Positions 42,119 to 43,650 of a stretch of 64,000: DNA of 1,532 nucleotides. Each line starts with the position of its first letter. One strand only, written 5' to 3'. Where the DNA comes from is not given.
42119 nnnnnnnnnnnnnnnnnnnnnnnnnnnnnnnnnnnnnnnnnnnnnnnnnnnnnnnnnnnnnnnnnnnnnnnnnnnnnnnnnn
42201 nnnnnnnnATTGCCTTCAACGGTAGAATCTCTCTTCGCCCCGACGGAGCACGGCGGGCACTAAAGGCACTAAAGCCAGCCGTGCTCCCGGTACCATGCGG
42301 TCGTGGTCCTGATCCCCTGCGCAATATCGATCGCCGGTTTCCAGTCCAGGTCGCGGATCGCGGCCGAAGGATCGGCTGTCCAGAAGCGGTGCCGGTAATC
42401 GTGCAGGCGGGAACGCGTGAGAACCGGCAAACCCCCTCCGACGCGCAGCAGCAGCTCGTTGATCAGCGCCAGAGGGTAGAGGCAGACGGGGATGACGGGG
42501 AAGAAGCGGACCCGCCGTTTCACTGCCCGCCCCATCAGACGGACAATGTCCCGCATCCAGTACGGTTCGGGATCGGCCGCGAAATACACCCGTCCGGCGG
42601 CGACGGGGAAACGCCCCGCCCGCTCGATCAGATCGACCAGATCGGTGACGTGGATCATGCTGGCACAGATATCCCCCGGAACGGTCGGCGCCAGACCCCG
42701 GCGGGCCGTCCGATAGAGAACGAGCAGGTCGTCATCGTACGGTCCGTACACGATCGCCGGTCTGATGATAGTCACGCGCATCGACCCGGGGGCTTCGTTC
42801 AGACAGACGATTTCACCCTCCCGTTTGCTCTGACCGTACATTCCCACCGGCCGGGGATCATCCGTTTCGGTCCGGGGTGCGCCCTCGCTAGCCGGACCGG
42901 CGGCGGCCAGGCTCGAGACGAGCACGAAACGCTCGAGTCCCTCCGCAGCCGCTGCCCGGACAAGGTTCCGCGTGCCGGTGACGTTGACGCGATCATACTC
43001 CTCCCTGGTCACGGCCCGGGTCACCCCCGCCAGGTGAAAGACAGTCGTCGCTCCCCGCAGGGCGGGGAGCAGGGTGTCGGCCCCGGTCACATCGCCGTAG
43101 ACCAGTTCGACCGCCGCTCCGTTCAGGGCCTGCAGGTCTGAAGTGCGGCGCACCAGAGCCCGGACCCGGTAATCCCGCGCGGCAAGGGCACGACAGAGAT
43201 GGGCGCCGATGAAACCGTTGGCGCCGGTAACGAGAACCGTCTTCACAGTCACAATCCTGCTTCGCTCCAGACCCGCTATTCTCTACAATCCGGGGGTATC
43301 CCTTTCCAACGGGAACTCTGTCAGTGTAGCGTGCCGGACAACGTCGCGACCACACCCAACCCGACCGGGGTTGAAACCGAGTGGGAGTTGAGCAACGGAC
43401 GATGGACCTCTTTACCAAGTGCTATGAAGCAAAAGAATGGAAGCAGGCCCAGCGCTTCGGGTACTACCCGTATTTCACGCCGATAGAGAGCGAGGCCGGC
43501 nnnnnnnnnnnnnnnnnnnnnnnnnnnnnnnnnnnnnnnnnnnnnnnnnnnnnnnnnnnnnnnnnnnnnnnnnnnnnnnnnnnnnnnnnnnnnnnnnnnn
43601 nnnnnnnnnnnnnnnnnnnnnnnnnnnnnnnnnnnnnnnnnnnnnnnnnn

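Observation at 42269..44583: Divergent pair: serine-palmitoyltransferase-like alpha-oxoamine synthase + NAD-dependent epimerase/dehydratase-family reductase (sphingolipid or sulfonolipid head-group module)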

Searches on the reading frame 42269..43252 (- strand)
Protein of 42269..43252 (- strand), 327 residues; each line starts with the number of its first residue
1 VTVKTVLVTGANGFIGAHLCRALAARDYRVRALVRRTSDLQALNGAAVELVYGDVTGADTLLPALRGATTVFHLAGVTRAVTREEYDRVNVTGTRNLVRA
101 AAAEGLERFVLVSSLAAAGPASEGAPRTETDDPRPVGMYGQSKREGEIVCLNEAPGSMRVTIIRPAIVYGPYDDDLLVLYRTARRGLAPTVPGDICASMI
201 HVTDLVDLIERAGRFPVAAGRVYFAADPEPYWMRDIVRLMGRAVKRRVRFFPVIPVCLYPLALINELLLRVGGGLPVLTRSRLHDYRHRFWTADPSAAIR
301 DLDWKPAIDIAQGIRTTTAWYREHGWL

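Call 6: search_protein_families(library=pfam, proteins=[window:42269-43252:-])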
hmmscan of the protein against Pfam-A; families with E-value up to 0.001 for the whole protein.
window:42269-43252:- (327 aa): 10 families
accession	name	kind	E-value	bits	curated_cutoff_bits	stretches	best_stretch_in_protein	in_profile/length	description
PF01370.27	Epimerase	-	9.6e-36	123.8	20.9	1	6-218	1-230/240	NAD dependent epimerase/dehydratase family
PF01073.25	3Beta_HSD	-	3.1e-28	99.1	22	1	7-232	1-255/280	3-beta hydroxysteroid dehydrogenase/isomerase family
PF13460.12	NAD_binding_10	-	6.3e-22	78.8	27.2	1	10-167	1-145/184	NAD(P)H-binding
PF16363.11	GDP_Man_Dehyd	-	8.2e-20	71.9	27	1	7-151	1-165/332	GDP-mannose 4,6 dehydratase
PF04321.23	RmlD_sub_bind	-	6.8e-17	61.9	27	1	5-177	2-160/287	RmlD substrate binding domain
PF05368.20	NmrA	-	1.1e-16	61.7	27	1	4-116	3-108/298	NmrA-like family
PF07993.18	NAD_binding_4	-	1.2e-15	57.8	20.1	1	68-170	89-209/258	Male sterility protein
PF02719.21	Polysacc_synt_2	-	2.8e-09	37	20.2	1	6-121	1-135/293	Polysaccharide biosynthesis protein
PF08659.16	KR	-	2.1e-06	28.2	22.6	1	5-117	2-139/180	KR domain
PF00106.31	adh_short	-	0.00018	21.5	26.6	1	4-56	1-59/195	short chain dehydrogenase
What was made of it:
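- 42269..43252 (-): Extended-SDR (3beta-HSD/epimerase/NDUFA9-like) reductase, 325-327 aa, the CerR-like partner. It has the Rossmann motif G10-A-N-G-F-I-G16, Arg34-Arg35 after beta-2 (suggesting NADPH, by inference), Ser113/114, Tyr139 and Lys143. The Rossmann motif starts at residue 10, which leaves no room for an N-terminal signal peptide (read by eye, no predictor run). Pfam Epimerase E 9.6e-36 and 3Beta_HSD E 3e-28 (call 6).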

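Call 7: search_protein_families(library=ncbifam, proteins=[window:42269-43252:-])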
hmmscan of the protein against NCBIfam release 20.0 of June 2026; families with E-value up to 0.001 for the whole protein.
window:42269-43252:- (327 aa): 32 families (the best 25 are shown)
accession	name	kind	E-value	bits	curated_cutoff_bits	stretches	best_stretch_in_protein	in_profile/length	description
TIGR03466.1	HpnA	hypoth_equivalog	3.3e-38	131.4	367.65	1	5-326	2-326/327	hopanoid-associated sugar epimerase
NF042422.1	oxyalk_red_OleD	equivalog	1.9e-31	109.6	580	1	6-320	3-327/329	2-alkyl-3-oxoalkanoate reductase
NF052578.1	StrlDmthSdmBMthl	equivalog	1.2e-28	100.8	600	1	5-176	2-177/328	sterol demethylase protein SdmB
NF042423.1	oxyalk_red_Shew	equivalog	7.5e-27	94.2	580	1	2-315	7-329/331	2-alkyl-3-oxoalkanoate reductase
TIGR01746.1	Thioester-redct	subfamily_domain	3.1e-19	69.4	213.35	2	70-223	91-259/371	thioester reductase domain-containing protein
TIGR04180.1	EDH_00030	hypoth_equivalog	1.6e-18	66.8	475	1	6-173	1-180/297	NAD-dependent 4,6-dehydratase LegB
TIGR01777.1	yfcH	hypoth_equivalog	3.5e-17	62.9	207.35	1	6-263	1-258/292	TIGR01777 family oxidoreductase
TIGR01179.1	galE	equivalog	7.7e-15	54.5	262.3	1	6-150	2-156/332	UDP-glucose 4-epimerase GalE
NF005539.0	PRK07201.1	equivalog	1.2e-14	54.1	549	1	6-170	3-179/657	SDR family oxidoreductase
TIGR01214.1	rmlD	equivalog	3.4e-14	52.6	224.05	1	5-173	1-155/285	dTDP-4-dehydrorhamnose reductase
NF041293.1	G6PDh_Azf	equivalog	2.2e-13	50.2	400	1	4-149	3-162/252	NAD-dependent glucose-6-phosphate dehydrogenase Azf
TIGR01181.1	dTDP_gluc_dehyt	equivalog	3.1e-13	49.5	365.1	1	6-326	2-316/321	dTDP-glucose 4,6-dehydratase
NF050030.1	thlkprotThyD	equivalog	7.4e-12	45.1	400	1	6-258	3-263/305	thylakoid membrane protein ThyD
NF043036.1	ErythonDh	equivalog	9.8e-12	44.7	325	1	6-149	3-159/321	D-erythronate dehydrogenase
NF004520.0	PRK05865.1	equivalog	6.4e-11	40.9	1509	1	6-246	3-204/854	sugar epimerase family protein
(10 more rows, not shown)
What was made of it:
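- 42269..43252 (-): The best NCBIfam hits are enzymes tied to lipid pathways: HpnA 131 bits, OleD 110, SdmB 101, against GalE 54 and RmlD 53 (call 7).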

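Call 19: search_solved_structures(query=window:42269-43252:-, max_evalue=0.00001)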
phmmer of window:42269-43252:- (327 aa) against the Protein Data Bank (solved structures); distinct sequences matched with E-value up to 0.00001: 73 (the best 60 are shown).
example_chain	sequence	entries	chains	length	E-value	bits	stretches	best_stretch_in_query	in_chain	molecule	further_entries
3wj7_A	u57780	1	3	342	2.3e-33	119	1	6-325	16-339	Putative oxidoreductase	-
6jkg_A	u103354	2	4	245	2.2e-18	69.8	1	4-193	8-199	Sterol-4-alpha-carboxylate 3-dehydrogenase, decarboxylating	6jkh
6kv9_A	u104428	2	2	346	4e-17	65.6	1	6-207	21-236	MoeE5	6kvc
6wjb_A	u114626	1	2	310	1.6e-16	63.7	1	1-217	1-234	NAD-dependent epimerase/dehydratase family protein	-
6wj9_A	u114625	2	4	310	1.5e-15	60.5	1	1-217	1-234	NAD-dependent epimerase/dehydratase family protein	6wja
7ys8_A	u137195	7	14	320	6.6e-13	51.7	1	6-175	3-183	UDP-glucose 4-epimerase | UDP-glucose 4-epimerase along with EC 5.1.3.2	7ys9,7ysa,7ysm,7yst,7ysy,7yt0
9g83_P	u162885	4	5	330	2e-12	50.2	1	3-260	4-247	NAD-dependent epimerase/dehydratase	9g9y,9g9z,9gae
8b9z_P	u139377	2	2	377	2.4e-12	49.9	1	7-246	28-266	NADH dehydrogenase (Ubiquinone) 39 kDa subunit, isoform A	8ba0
1r6d_A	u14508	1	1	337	5.9e-12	48.6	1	6-180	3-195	TDP-glucose-4,6-dehydratase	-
1r66_A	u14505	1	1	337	1e-11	47.8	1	6-180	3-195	TDP-glucose-4,6-dehydratase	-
8esw_A9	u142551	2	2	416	1.8e-11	47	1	7-246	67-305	NADH dehydrogenase (Ubiquinone) 39 kDa subunit, isoform A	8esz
4zrm_A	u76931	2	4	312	4.5e-11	45.7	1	5-175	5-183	UDP-glucose 4-epimerase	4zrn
4id9_A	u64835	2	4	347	6e-11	45.3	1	6-164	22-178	SHORT-CHAIN DEHYDROGENASE/REDUCTASE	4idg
8rdg_A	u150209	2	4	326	7e-11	45.1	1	6-210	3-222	SDR family NAD(P)-dependent oxidoreductase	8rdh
8shh_A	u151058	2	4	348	1.4e-10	44.1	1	3-210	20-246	dTDP-glucose 4,6-dehydratase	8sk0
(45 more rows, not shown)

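Call 50: search_dna_similar(query=window:42269-43252:-, collection=plasmids, mode=protein, max_rows=30, max_evalue=1e-10)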
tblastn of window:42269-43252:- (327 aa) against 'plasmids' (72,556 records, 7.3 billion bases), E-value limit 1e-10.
Records with a match: 239; places in all: 267; records where one place covers at least 80% of the query: 114.
Best place of each record, by identity: <60% 239.
By first word of the organism name: Sinorhizobium 17; Rhizobium 16; Azospirillum 16; Streptomyces 14; Roseomonas 14; Escherichia 13; Mycetohabitans 9; Pseudomonas 6; Ketogulonicigenium 5; Deinococcus 4; and 79 more.
By predicted mobility (MOB-suite, as given by PLSDB): non-mobilizable 178; conjugative 32; mobilizable 29.
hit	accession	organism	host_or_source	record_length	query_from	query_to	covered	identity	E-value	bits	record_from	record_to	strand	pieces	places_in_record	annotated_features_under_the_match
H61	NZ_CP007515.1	Rubrobacter radiotolerans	-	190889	4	327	99%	37.8%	3e-43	166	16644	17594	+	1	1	NAD(P)-dependent oxidoreductase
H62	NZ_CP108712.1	Streptomyces sp. NBC_01001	-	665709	7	316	95%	36.3%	1e-25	114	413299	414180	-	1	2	NAD-dependent epimerase/dehydratase family protein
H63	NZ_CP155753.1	Sphingomonas parapaucimobilis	Chinese cabbage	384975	6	327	98%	34.2%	2e-29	126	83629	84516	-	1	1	NAD(P)H-binding protein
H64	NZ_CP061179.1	Roseomonas haemaphysalidis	tick,pure culture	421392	8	324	97%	34.6%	6e-30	127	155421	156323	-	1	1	SDR family NAD(P)-dependent oxidoreductase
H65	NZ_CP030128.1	Indioceanicola profundi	sediment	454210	5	327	99%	33.7%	8e-36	144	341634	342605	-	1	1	NAD-dependent epimerase/dehydratase family protein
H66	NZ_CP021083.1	Deinococcus ficus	Ficus religiosa L.,cell ...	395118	5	319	96%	34.2%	1e-16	88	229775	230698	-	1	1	hybrid nucleoside-diphosphate sugar epimerase/sugar transferase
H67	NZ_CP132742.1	Mycetohabitans endofungorum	Rhizopus microsporus,culture isolated ...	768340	1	327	100%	32.5%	1e-22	105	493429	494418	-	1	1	hpnA: hopanoid-associated sugar epimerase | hpnH: adenosyl-hopene transferase HpnH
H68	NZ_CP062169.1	Mycetohabitans endofungorum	Rhizopus microsporus,bacterial ...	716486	1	326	100%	32.4%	1e-22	105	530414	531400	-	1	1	hpnA: hopanoid-associated sugar epimerase | hpnH: adenosyl-hopene transferase HpnH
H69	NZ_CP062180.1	Mycetohabitans endofungorum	Rhizopus microsporus,bacterial ...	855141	1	326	100%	32.4%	7e-22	103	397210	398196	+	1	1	hpnA: hopanoid-associated sugar epimerase | hpnH: adenosyl-hopene transferase HpnH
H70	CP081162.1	Rhodobacteraceae bacterium S2214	-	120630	2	327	100%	32.3%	6e-30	127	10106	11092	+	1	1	NAD-dependent epimerase/dehydratase family protein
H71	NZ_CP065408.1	Diaphorobacter sp. JS3051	whole organism,soil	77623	6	327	98%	32.7%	3e-29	125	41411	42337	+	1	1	SDR family NAD(P)-dependent oxidoreductase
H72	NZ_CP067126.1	Paracoccus alcaliphilus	whole organism,soil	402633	6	319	96%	33.4%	1e-19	97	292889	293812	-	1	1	NAD-dependent epimerase/dehydratase family protein | MBL fold metallo-hydrolase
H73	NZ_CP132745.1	Mycetohabitans endofungorum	-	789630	1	326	100%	31.9%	1e-21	102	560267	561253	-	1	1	hpnA: hopanoid-associated sugar epimerase | hpnH: adenosyl-hopene transferase HpnH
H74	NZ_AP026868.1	Aureispira anguillae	Anguilla japonica,Standard,head of ...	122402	7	327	98%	32.3%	2e-43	166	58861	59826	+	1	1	NAD(P)-dependent oxidoreductase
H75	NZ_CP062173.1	Mycetohabitans rhizoxinica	Rhizopus microsporus,bacterial ...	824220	1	327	100%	31.7%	2e-17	91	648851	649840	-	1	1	hpnA: hopanoid-associated sugar epimerase | hpnH: adenosyl-hopene transferase HpnH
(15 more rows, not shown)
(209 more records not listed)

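Call 54: get_annotated_region(hit=H67, flank=1500)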
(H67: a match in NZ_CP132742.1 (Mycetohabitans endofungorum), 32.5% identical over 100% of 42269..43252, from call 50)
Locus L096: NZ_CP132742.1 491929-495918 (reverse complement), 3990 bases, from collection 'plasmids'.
description: Mycetohabitans endofungorum strain B14/HKI 0403 plasmid unnamed1, complete sequence
organism: Mycetohabitans endofungorum (NCBI taxid 417203)
taxonomy: Bacteria; Pseudomonadota; Betaproteobacteria; Burkholderiales; Burkholderiaceae; Mycetohabitans; Mycetohabitans endofungorum
host: -; source: Rhizopus microsporus,culture isolated from host hyphae,hyphae of ATCC 52814,forest soil; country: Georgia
typing (MOB-suite, as given by PLSDB): non-mobilizable
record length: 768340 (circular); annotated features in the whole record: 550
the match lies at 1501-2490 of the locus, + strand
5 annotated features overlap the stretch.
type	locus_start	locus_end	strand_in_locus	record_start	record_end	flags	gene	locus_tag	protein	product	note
CDS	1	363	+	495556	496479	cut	ispH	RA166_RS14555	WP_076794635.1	4-hydroxy-3-methylbut-2-enyl diphosphate reductase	GO:0050992 - dimethylallyl diphosphate biosynthetic process [Evidence IEA]; GO:0019288 - isopentenyl diphosphate ...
CDS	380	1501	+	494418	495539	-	hpnH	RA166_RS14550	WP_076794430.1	adenosyl-hopene transferase HpnH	-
CDS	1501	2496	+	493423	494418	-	hpnA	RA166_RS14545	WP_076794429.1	hopanoid-associated sugar epimerase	GO:0005975 - carbohydrate metabolic process [Evidence IEA]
CDS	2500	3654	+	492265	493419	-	-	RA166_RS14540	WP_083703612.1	glycosyltransferase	-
CDS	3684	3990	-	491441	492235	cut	-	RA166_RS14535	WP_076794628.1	5'-methylthioadenosine nucleosidase/S-adenosylhomocysteine nucleosidase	-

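Call 69: list_cluster_members(proteins=[P0001, window:42269-43246:-, P0002])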
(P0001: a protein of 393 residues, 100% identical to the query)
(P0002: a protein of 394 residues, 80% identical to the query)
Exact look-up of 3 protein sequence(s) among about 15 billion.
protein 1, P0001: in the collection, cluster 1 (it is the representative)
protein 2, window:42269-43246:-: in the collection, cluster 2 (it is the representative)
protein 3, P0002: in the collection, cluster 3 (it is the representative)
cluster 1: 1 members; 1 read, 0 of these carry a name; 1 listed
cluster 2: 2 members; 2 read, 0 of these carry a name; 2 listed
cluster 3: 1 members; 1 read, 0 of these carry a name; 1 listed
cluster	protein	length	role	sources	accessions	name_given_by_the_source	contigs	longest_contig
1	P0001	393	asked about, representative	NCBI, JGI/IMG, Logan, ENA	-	-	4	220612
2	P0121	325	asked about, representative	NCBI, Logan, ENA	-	-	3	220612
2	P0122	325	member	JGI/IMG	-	-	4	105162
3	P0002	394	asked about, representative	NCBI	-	-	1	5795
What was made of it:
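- Tried and rejected: The exact-sequence cluster look-up gave no names (call 69).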

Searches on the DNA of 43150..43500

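Call 68: search_rna_families(source=window, start=43150, end=43500, threshold=evalue, max_evalue=1)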
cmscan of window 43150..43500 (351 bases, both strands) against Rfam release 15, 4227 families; matches with E-value up to 1: 0.
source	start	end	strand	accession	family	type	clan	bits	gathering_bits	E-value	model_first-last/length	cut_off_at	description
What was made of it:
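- Tried and rejected: An Rfam scan of 43150-43500 at E <= 1 found nothing (call 68).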
